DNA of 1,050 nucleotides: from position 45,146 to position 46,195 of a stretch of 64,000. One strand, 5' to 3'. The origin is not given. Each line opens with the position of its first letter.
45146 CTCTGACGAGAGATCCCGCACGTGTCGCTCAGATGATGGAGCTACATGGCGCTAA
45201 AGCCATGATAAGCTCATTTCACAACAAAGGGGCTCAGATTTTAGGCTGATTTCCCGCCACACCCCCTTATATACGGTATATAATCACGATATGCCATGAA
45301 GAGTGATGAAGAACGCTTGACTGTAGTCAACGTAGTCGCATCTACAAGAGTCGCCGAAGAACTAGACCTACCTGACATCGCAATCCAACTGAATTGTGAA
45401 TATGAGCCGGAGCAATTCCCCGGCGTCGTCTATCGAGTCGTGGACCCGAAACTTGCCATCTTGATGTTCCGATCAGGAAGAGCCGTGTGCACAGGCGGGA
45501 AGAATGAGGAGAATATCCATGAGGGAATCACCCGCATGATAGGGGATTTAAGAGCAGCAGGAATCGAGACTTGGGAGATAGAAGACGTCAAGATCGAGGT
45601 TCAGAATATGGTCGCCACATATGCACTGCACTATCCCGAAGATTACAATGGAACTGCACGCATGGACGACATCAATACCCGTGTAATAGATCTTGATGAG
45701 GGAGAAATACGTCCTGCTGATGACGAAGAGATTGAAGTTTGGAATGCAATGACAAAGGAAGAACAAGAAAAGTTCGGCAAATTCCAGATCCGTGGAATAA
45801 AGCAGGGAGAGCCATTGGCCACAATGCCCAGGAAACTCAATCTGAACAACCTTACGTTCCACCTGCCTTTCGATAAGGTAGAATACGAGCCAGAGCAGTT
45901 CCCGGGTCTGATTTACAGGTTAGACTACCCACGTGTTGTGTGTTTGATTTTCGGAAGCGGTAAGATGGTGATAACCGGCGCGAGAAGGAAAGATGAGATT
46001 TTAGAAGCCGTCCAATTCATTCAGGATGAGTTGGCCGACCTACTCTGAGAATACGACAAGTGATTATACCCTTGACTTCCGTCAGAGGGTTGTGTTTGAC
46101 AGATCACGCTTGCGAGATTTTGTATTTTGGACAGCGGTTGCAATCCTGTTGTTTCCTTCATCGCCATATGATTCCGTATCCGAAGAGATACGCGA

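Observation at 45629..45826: About 65-residue acidic insertion inside the second repeat of the TATA-binding protein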

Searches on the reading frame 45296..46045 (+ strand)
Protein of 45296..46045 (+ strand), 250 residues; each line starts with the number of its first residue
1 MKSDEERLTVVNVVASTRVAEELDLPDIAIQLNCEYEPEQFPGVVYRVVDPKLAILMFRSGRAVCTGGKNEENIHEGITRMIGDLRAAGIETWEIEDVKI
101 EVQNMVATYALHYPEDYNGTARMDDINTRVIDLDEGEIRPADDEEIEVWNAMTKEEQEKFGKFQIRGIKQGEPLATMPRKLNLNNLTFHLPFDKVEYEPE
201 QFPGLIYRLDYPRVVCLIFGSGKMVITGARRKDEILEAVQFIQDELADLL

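Call 3: search_protein_families(library=pfam, proteins=[window:45296-46045:+], max_evalue=0.1)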
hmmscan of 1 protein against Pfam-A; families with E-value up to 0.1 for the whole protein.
window:45296-46045:+ (250 aa): 2 families
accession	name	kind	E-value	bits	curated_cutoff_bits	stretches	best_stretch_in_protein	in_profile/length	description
PF00352.27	TBP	-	2.9e-51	171.7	22.9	2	8-86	2-83/85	Transcription factor TFIID (or TATA-binding protein, TBP)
PF11858.14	DUF3378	-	0.048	14.3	27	0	201-232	26-57/76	Domain of unknown function (DUF3378)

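Call 4: search_solved_structures(query=window:45296-46045:+, show_alignments=3)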
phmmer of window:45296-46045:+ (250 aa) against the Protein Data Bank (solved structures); distinct sequences matched with E-value up to 0.001: 35.
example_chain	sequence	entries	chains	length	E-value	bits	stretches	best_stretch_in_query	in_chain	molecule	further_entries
2z8u_A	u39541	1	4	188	1e-42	149.5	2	6-114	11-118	TATA-box-binding protein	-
1mp9_A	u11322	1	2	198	5.7e-37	130.7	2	182-249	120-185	TATA-binding protein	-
1pcz_A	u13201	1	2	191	1.6e-35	125.9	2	7-94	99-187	TATA-BINDING PROTEIN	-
1ais_A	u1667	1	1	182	9.4e-35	123.4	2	7-85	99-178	PROTEIN (TATA-BINDING PROTEIN)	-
1d3u_A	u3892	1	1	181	9.5e-35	123.4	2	7-85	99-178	TATA-BINDING PROTEIN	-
1cdw_A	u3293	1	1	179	1.3e-26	96.8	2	11-116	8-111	PROTEIN (TATA BINDING PROTEIN (TBP))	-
1vtl_E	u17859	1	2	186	1.6e-26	96.5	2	181-246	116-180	TATA BINDING PROTEIN (TBP)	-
1vto_A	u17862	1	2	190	1.7e-26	96.3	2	181-246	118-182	TATA BINDING PROTEIN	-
1qn3_A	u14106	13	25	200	2.2e-26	96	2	181-246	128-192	TRANSCRIPTION INITIATION FACTOR TFIID-1 | TATA-BOX-BINDING PROTEIN | PROTEIN (TATA BINDING PROTEIN (TBP))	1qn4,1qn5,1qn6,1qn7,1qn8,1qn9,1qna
9ow7_B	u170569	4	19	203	2.3e-26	95.9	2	181-246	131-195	TATA-box-binding protein 1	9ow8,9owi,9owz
6ueo_A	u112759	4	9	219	3.1e-26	95.5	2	181-246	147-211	TATA-box-binding protein 1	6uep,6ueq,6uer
6njq_B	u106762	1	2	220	3.2e-26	95.5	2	181-246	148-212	TATA-box-binding protein 1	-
1c9b_B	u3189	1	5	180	8.5e-26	94.1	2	190-242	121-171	TATA BOX BINDING PROTEIN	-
1nvp_A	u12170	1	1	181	8.8e-26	94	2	196-242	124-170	TATA box binding protein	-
4roc_B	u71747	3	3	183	9.1e-26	94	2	189-242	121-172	TATA-box-binding protein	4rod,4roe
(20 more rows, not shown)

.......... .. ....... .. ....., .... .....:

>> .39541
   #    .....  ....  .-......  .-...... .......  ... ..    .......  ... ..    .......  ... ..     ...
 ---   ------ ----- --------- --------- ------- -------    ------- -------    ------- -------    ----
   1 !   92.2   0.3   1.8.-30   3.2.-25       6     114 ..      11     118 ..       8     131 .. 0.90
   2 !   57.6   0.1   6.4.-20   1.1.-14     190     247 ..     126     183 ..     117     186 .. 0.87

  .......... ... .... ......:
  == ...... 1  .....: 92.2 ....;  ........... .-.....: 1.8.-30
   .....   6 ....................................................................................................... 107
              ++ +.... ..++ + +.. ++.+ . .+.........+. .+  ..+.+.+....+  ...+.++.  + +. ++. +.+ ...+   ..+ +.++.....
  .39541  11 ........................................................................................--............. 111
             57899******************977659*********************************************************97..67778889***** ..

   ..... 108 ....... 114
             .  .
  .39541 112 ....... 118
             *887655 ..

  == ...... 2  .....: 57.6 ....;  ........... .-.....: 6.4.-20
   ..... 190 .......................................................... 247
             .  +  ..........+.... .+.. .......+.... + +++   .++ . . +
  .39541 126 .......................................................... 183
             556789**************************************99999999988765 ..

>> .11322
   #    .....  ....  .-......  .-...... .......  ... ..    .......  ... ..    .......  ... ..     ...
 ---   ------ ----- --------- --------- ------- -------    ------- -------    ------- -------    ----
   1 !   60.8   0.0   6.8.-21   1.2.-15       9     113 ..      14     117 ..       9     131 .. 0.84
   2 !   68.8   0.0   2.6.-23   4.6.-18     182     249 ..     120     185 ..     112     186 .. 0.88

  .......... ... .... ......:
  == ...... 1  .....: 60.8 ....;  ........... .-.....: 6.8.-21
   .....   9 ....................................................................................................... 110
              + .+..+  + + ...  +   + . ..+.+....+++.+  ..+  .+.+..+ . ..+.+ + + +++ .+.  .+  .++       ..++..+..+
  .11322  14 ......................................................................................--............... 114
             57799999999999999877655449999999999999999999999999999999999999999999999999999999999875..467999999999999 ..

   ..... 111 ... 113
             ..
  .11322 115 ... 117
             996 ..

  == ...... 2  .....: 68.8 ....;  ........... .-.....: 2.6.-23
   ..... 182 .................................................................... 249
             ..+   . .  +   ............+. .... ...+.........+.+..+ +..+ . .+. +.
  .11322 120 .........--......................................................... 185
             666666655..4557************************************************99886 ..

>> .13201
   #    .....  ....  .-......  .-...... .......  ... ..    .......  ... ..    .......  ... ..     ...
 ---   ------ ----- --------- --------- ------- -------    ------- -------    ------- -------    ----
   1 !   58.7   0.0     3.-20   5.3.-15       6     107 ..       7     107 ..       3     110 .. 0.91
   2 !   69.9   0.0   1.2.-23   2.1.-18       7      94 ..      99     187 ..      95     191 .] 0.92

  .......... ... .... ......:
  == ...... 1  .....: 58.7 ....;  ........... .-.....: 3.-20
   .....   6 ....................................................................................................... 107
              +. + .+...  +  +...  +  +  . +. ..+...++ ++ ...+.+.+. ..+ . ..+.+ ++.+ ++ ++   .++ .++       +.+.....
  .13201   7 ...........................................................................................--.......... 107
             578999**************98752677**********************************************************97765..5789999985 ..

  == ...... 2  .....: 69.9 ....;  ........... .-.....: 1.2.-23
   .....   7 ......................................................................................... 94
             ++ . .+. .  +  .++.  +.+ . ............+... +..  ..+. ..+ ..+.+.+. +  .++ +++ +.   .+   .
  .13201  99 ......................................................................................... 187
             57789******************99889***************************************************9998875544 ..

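Call 5: find_homologous_proteins(query=window:45296-46045:+)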
Query window:45296-46045:+ (250 aa): 7885 proteins with E <= 0.001 among 8000 candidates; the best 120 are listed.
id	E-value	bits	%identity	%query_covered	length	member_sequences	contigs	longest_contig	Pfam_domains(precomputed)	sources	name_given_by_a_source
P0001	5.4e-162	555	99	100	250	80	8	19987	PF00352.28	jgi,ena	-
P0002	1.1e-140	485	90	100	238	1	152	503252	PF00352.28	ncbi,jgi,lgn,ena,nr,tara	ncbi:MAG: TATA-box-binding protein [Euryarchaeota archaeon]|nr:TATA-box-binding protein [Euryarchaeo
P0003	3.8e-140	483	91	100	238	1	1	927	PF00352.28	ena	-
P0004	4.0e-140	483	90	100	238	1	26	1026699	PF00352.28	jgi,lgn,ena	-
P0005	4.1e-140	483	90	100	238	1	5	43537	PF00352.28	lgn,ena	-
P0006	7.3e-140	482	90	100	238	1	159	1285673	PF00352.28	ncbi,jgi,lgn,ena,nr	ncbi:MAG: TATA-box-binding protein [Candidatus Thalassarchaeaceae archaeon]|jgi:transcription initia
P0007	8.6e-140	482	90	100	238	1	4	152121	PF00352.28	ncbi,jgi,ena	-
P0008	1.2e-139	482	90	100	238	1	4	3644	PF00352.28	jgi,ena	-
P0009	1.7e-139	481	90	100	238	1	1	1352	PF00352.28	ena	-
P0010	1.7e-139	481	90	100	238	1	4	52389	PF00352.28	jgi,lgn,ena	-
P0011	2.3e-139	481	90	100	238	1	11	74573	PF00352.28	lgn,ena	-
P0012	2.3e-139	481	90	100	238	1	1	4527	PF00352.28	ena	-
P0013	2.3e-139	481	90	100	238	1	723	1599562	PF00352.28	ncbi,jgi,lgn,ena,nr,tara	ncbi:MAG: TATA-box-binding protein [Candidatus Thermoplasmatota archaeon]|jgi:transcription initiati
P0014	2.5e-139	481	90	100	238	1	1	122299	PF00352.28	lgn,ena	-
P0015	3.0e-139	480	90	100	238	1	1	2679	PF00352.28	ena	-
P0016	4.1e-139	480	89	100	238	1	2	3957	PF00352.28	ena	-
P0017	4.3e-139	480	90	100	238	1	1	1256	PF00352.28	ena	-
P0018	4.5e-139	480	89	100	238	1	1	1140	PF00352.28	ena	-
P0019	4.9e-139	480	89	100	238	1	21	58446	PF00352.28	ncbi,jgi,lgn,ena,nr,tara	ncbi:MAG: TATA-box-binding protein [Candidatus Poseidoniales archaeon]|jgi:transcription initiation 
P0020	5.9e-139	479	89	100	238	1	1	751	PF00352.28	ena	-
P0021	5.9e-139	479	89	100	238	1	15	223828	PF00352.28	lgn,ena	-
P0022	6.1e-139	479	89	100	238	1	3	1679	PF00352.28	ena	-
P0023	6.3e-139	479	89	100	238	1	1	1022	PF00352.28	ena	-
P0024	6.5e-139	479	89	100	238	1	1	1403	PF00352.28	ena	-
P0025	6.5e-139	479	89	100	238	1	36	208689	PF00352.28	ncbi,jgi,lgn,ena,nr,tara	ncbi:MAG: TATA-box-binding protein [Euryarchaeota archaeon]|nr:TATA-box-binding protein [Euryarchaeo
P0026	6.8e-139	479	90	100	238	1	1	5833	PF00352.28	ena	-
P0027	6.9e-139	479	89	100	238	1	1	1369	PF00352.28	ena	-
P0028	8.5e-139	479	90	100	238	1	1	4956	PF00352.28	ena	-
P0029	8.9e-139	479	89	100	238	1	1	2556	PF00352.28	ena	-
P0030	9.2e-139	479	90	100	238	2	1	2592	PF00352.28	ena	-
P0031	1.0e-138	479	89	100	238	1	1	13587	PF00352.28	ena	-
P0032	1.0e-138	479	89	100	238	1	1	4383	PF00352.28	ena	-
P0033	1.3e-138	478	89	100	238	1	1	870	PF00352.28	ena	-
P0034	1.6e-138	478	89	100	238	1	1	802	PF00352.28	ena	-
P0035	1.9e-138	478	89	100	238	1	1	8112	PF00352.28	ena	-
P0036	2.2e-138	478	89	100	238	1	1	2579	PF00352.28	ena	-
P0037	2.4e-138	477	89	100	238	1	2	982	PF00352.28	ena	-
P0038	2.8e-138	477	89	100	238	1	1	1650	PF00352.28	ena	-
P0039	3.7e-138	477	89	100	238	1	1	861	PF00352.28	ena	-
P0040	3.9e-138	477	89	100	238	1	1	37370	PF00352.28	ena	-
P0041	5.7e-138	476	89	100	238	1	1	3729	PF00352.28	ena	-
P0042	7.4e-138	476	89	100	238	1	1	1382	PF00352.28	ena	-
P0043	7.8e-138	476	89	100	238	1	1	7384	PF00352.28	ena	-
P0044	1.8e-137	475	89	100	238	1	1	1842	PF00352.28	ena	-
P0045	1.9e-137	475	88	100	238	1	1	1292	PF00352.28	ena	-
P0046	2.4e-137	474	89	100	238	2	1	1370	PF00352.28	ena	-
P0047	2.5e-137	474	89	100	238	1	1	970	PF00352.28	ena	-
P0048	2.7e-137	474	89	100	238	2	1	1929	PF00352.28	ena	-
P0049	3.9e-137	473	88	100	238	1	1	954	PF00352.28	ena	-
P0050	5.4e-137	473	89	100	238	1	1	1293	PF00352.28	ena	-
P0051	2.5e-136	471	88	100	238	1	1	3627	PF00352.28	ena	-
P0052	2.6e-135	468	88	100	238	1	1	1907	PF00352.28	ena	-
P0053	2.8e-135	467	89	98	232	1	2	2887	PF00352.28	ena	-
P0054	5.4e-133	460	89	96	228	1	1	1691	PF00352.28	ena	-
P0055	1.9e-131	455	86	100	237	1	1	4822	PF00352.28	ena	-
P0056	1.2e-130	452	85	100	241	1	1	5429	PF00352.28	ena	-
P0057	1.2e-130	452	85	100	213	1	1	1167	PF00352.28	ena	-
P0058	1.7e-130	452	85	100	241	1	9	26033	PF00352.28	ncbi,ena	-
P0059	1.7e-130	452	85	100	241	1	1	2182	PF00352.28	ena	-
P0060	1.7e-130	452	85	100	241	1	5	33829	PF00352.28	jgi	-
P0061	1.7e-130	452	84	100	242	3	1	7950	PF00352.28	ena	-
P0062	2.7e-130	451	86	96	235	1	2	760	PF00352.28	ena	-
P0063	3.1e-130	451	85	100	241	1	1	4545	PF00352.28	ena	-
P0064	4.6e-130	450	85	100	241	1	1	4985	PF00352.28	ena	-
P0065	6.5e-130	450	84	100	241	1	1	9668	PF00352.28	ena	-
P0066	1.0e-129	449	85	100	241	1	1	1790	PF00352.28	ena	-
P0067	1.1e-129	449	85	100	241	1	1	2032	PF00352.28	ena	-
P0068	1.1e-129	449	85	100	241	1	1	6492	PF00352.28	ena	-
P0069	1.9e-129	448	85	100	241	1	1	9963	PF00352.28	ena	-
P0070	2.6e-129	448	85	100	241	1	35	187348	PF00352.28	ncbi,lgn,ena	-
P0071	2.6e-129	448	85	100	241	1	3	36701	PF00352.28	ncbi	-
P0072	2.6e-129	448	85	100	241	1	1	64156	PF00352.28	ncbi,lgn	-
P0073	2.6e-129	448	85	100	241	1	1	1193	PF00352.28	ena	-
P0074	2.6e-129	448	85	100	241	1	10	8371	PF00352.28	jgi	jgi:transcription initiation factor TFIID TATA-box-binding protein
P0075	3.1e-129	448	85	100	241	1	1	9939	PF00352.28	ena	-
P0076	3.3e-129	448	85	100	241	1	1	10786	PF00352.28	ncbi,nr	ncbi:MAG: TATA-box-binding protein [Euryarchaeota archaeon]|nr:TATA-box-binding protein [Euryarchaeo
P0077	4.8e-129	447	84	100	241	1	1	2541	PF00352.28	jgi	-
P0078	5.4e-129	447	84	100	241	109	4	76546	PF00352.28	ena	-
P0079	5.8e-129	447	84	100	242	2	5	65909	PF00352.28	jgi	-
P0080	6.0e-129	447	84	100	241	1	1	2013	PF00352.28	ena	-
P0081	6.4e-129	447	84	100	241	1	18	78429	PF00352.28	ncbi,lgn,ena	-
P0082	6.4e-129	447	84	100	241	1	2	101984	PF00352.28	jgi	-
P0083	6.4e-129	447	84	100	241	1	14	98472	PF00352.28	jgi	-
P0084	6.5e-129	447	84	100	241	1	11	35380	PF00352.28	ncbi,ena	-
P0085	6.5e-129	447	84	100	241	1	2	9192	PF00352.28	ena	-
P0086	6.5e-129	447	84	100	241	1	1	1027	PF00352.28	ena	-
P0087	6.5e-129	447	84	100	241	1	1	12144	PF00352.28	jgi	-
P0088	6.6e-129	447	84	100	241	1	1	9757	PF00352.28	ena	-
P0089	8.3e-129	446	85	100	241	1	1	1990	PF00352.28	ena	-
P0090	8.4e-129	446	84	100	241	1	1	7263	PF00352.28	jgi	-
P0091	9.8e-129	446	84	100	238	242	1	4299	PF00352.28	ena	-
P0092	1.1e-128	446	84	100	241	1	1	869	PF00352.28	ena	-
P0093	1.1e-128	446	84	100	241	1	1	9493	PF00352.28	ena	-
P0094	1.3e-128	446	84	100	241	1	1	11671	PF00352.28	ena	-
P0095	1.6e-128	445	84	100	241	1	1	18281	PF00352.28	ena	-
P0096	1.8e-128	445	84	100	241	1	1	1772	PF00352.28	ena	-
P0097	2.0e-128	445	84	100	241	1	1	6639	PF00352.28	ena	-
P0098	2.7e-128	445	84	100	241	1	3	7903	PF00352.28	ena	-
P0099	5.1e-128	444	83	100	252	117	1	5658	PF00352.28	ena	-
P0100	5.3e-128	444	83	100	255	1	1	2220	PF00352.28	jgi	-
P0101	5.3e-128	444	83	100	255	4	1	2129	PF00352.28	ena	-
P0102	5.3e-128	444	84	100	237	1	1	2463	PF00352.28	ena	-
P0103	6.9e-128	443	83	100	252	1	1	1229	PF00352.28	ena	-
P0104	7.2e-128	443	84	100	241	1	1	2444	PF00352.28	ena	-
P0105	7.2e-128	443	84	100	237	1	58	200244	PF00352.28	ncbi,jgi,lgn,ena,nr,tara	ncbi:MAG: TATA-box-binding protein [Candidatus Thalassarchaeaceae archaeon]|jgi:transcription initia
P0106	7.6e-128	443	83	100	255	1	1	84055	PF00352.28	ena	-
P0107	8.6e-128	443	83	100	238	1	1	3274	PF00352.28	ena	-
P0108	1.5e-127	442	83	100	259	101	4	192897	PF00352.28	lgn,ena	-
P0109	1.5e-127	442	84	100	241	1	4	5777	PF00352.28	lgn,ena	-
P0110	1.5e-127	442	84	100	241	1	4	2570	PF00352.28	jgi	-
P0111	1.7e-127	442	84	100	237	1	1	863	PF00352.28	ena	-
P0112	1.9e-127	442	83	100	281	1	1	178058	PF00352.28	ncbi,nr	ncbi:MAG: hypothetical protein CMB15_04295 [Euryarchaeota archaeon]|nr:hypothetical protein [Euryarc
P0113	4.6e-127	441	83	100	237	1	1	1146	PF00352.28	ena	-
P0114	4.7e-127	440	84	100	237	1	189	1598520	PF00352.28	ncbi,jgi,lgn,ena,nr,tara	ncbi:MAG: TATA-box-binding protein [Euryarchaeota archaeon]|jgi:transcription initiation factor TFII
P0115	4.8e-127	440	89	92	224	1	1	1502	PF00352.28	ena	-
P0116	5.0e-127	440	84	100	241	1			PF00352.28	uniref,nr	uniref:TATA-box-binding protein n=1 Tax=uncultured marine group II/III euryarchaeote KM3_67_D09 TaxI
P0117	6.6e-127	440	84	100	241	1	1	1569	PF00352.28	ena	-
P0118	6.8e-127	440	84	100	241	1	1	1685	PF00352.28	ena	-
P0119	6.8e-127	440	84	100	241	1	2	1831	PF00352.28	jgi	-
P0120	6.8e-127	440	83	100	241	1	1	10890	PF00352.28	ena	-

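Call 12: find_related_loci(query=window:45296-46045:+, collection=genome_contigs, flank=6000)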
Query window:45296-46045:+ (250 aa) in genome_contigs; peptide patterns used: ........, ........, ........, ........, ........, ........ (x = any residue, [..] = any of these).
599 stretches matched a pattern (row limit reached: there are more); 507 encode a relative of the query (tblastn E <= 1e-3); the best 80 are kept; 80 distinct loci.
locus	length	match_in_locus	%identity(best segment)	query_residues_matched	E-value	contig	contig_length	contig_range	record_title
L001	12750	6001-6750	99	1-250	4e-167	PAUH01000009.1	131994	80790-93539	MAG: Methanobacteriota archaeon isolate SAT1510 77168, whole genome shotgun sequence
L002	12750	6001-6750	99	1-250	8e-167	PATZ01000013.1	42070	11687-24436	MAG: Methanobacteriota archaeon isolate SAT1553 156361, whole genome shotgun sequence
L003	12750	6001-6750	99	1-250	7e-167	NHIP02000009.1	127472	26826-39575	MAG: Euryarchaeota archaeon TMED192 42864, whole genome shotgun sequence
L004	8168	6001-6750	99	1-250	7e-167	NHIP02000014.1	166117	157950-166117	MAG: Euryarchaeota archaeon TMED192 85632, whole genome shotgun sequence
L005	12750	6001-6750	99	1-250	8e-167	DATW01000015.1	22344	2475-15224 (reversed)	MAG TPA_asm: Euryarchaeota archaeon UBA250 UBA250_contig_57946, whole genome shotgun sequence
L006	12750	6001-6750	98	1-250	2e-166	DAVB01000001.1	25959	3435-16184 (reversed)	MAG TPA_asm: Euryarchaeota archaeon UBA52 UBA52_contig_31463, whole genome shotgun sequence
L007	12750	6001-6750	98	1-250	7e-166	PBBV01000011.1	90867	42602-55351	MAG: Methanobacteriota archaeon isolate SP42 45191, whole genome shotgun sequence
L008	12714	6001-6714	90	1-250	2e-148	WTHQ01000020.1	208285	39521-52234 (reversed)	MAG: Methanobacteriota archaeon isolate PL34864bin_10 NODE_4_length_208285_cov_21.986448, whole genome shotgun sequence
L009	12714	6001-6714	90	1-250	1e-147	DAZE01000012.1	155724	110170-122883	MAG TPA_asm: Euryarchaeota archaeon UBA558 UBA558_contig_4485, whole genome shotgun sequence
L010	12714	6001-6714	90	1-250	1e-147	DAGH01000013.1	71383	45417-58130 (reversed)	MAG TPA_asm: Euryarchaeota archaeon UBA182 UBA182_contig_10439, whole genome shotgun sequence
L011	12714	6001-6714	90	1-250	1e-147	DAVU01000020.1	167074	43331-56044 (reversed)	MAG TPA_asm: Euryarchaeota archaeon UBA487 UBA487_contig_19268, whole genome shotgun sequence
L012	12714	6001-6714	84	1-250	7e-138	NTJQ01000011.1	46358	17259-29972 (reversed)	MAG: Marine Group II euryarchaeote MED-G37 EUII-MED-G37-C11, whole genome shotgun sequence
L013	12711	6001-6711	85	1-250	3e-137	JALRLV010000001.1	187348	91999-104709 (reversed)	MAG: Candidatus Thalassarchaeaceae archaeon isolate WKH.41 NODE_1_length_187348_cov_13.076194, whole genome shotgun sequ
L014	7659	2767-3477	85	1-250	3e-137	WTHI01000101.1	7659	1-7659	MAG: Methanobacteriota archaeon isolate PL34863bin_27 NODE_6362_length_7659_cov_75.732904, whole genome shotgun sequence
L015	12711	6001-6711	84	1-250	5e-137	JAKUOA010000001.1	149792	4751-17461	MAG: Candidatus Thalassarchaeum sp. isolate ALOHA_A2.0_21 A2.0-MGIIb-O1-2_1, whole genome shotgun sequence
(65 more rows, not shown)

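Call 16: search_protein_representatives(protein=window:45296-46045:+)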
Query: 250 residues. Proteins with E-value up to 0.001 (for the whole library): 4613; up to 1e-10: 1516; up to 1e-30: 65. The best 150 are listed.
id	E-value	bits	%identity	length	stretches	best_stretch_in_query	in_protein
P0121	4.5e-112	389.7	75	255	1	3-250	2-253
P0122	9.3e-112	388.7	81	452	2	96-250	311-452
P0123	6.9e-69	248.3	78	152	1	1-147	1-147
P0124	8.2e-67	241.5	97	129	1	1-116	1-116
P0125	3.8e-65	236.1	83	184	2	171-240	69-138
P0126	2.8e-63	230.0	78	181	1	1-139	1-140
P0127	1.7e-54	201.2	53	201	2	10-123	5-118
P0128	1.1e-52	195.3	87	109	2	35-116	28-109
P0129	1.4e-52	194.9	58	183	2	8-114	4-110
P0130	5.7e-50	186.4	86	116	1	123-250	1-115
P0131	2.2e-49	184.4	80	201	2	171-250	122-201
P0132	2.8e-48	180.9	85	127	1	11-109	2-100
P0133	5.0e-47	176.7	40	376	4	9-119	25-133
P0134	6.3e-47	176.4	86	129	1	156-250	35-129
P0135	3.9e-45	170.5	91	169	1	163-250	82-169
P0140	1.3e-41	159.0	50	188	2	9-109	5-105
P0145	1.3e-40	155.8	51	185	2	8-112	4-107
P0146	9.3e-40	152.9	52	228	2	7-110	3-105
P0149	1.3e-37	145.9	49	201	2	9-120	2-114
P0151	7.0e-37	143.5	49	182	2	8-108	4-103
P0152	7.0e-37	143.5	45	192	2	5-109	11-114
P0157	1.1e-34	136.3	53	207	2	179-246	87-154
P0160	7.5e-34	133.6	44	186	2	175-248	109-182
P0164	3.2e-33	131.5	45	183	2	8-111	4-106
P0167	1.9e-32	129.0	46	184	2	5-109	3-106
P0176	9.6e-32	126.7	47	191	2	9-112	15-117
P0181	2.0e-31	125.7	52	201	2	37-121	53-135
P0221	4.5e-27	111.4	34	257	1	10-241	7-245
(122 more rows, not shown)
